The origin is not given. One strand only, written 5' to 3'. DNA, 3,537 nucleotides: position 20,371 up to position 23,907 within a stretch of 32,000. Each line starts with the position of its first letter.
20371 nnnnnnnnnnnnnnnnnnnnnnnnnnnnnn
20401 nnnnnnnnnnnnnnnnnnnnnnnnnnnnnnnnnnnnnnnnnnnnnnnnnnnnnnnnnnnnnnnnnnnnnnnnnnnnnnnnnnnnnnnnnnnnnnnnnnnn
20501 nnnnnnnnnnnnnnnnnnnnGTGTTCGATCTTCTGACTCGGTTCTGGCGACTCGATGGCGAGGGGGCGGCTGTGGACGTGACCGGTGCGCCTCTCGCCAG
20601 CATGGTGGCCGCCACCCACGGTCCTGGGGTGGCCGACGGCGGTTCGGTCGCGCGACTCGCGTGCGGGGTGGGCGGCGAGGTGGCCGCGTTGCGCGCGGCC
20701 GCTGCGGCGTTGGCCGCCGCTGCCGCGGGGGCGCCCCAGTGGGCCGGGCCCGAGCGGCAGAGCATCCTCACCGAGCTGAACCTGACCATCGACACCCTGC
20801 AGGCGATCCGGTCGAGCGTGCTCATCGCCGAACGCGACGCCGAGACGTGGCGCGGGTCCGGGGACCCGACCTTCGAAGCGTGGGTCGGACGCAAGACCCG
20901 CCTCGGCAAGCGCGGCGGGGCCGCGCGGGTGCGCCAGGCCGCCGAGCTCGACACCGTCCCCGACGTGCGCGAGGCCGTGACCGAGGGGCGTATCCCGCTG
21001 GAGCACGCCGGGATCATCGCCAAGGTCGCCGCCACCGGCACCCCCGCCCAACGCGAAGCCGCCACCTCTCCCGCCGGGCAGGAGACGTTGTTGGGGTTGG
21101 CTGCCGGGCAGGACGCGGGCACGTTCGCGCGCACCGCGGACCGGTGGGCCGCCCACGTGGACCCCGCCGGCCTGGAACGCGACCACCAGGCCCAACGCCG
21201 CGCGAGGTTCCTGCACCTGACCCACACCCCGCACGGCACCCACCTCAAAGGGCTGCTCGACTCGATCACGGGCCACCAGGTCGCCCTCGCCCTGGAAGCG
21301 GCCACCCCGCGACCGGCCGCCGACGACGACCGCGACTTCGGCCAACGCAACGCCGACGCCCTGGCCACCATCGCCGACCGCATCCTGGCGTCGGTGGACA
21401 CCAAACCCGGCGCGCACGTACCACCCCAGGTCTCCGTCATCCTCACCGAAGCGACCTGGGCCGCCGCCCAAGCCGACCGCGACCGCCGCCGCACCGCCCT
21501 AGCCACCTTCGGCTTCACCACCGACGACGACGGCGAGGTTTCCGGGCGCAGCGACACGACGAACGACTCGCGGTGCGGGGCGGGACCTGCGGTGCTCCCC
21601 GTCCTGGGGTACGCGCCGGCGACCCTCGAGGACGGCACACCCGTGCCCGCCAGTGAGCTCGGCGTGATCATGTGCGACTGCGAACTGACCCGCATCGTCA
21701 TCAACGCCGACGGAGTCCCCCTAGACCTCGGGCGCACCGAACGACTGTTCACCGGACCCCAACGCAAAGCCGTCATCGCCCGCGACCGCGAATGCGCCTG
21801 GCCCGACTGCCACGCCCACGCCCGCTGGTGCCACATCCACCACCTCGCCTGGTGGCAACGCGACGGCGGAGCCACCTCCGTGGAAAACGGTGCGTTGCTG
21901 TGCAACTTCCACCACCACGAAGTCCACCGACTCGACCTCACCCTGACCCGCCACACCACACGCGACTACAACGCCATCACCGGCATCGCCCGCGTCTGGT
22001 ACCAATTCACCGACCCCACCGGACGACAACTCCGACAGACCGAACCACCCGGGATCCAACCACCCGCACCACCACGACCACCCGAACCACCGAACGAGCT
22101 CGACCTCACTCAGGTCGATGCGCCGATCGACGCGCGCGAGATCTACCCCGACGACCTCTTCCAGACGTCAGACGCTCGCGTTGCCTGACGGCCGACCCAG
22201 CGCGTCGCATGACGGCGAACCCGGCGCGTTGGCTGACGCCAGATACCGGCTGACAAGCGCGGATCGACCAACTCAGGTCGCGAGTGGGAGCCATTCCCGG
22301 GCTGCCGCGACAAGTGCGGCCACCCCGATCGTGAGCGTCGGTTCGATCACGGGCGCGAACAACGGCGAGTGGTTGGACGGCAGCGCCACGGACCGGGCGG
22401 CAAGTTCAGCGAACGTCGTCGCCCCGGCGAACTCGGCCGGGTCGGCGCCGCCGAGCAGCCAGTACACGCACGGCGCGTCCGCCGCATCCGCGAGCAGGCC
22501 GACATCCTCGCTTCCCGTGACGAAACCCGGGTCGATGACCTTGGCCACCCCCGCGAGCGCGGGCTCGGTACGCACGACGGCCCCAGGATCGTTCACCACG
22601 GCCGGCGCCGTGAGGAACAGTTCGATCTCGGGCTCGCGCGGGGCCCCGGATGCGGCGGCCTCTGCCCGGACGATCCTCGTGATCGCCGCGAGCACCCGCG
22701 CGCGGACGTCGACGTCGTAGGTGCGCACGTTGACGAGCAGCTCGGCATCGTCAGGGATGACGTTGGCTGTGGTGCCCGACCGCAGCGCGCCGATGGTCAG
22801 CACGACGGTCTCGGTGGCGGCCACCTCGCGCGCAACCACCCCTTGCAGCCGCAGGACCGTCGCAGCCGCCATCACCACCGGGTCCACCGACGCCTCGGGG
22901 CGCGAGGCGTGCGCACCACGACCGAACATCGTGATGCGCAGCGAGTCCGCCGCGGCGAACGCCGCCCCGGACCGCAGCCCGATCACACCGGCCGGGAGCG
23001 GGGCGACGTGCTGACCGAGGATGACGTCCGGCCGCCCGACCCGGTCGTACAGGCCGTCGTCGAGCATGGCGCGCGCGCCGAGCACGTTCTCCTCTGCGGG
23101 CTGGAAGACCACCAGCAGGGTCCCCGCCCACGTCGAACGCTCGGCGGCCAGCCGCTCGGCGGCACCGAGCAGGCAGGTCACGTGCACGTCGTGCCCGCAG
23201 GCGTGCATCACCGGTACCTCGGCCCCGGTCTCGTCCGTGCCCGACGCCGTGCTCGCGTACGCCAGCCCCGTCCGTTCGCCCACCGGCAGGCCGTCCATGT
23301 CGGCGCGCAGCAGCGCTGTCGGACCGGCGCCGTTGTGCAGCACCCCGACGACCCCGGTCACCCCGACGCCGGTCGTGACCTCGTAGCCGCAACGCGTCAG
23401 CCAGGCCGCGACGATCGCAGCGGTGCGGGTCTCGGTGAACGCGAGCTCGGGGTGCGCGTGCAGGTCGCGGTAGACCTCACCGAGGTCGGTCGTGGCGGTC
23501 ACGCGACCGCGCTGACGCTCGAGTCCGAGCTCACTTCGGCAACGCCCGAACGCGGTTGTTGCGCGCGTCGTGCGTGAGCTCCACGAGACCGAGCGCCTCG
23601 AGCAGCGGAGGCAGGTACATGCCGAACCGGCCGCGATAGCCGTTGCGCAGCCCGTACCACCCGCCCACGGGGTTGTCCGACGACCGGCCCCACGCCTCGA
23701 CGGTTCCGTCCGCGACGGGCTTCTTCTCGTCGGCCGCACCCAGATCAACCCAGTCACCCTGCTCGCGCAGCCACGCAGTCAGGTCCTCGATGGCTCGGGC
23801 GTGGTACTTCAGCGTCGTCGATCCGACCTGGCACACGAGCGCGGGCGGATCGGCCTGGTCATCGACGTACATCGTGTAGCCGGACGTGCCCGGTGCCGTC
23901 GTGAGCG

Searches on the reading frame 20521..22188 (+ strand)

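Call 22: search_protein_families(library=pfam, proteins=[window:20521-22188:+], max_evalue=0.001)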
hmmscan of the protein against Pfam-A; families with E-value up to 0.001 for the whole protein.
window:20521-22188:+ (555 aa): 1 family
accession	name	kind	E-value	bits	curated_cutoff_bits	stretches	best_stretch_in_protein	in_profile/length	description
PF02720.22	DUF222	-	1.2e-17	64.7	24.4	1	83-317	4-250/306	Domain of unknown function (DUF222)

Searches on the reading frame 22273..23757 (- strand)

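Call 22: search_protein_families(library=pfam, proteins=[window:22273-23757:-], max_evalue=0.001)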
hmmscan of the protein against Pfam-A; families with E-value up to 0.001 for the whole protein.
window:22273-23757:- (494 aa): 2 families
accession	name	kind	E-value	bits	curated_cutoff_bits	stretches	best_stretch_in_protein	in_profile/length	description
PF01546.33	Peptidase_M20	-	2.7e-24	86.7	24.6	1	149-436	1-175/206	Peptidase family M20/M25/M40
PF07687.19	M20_dimer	-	4.1e-11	43.2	21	1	272-368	8-104/107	Peptidase dimerisation domain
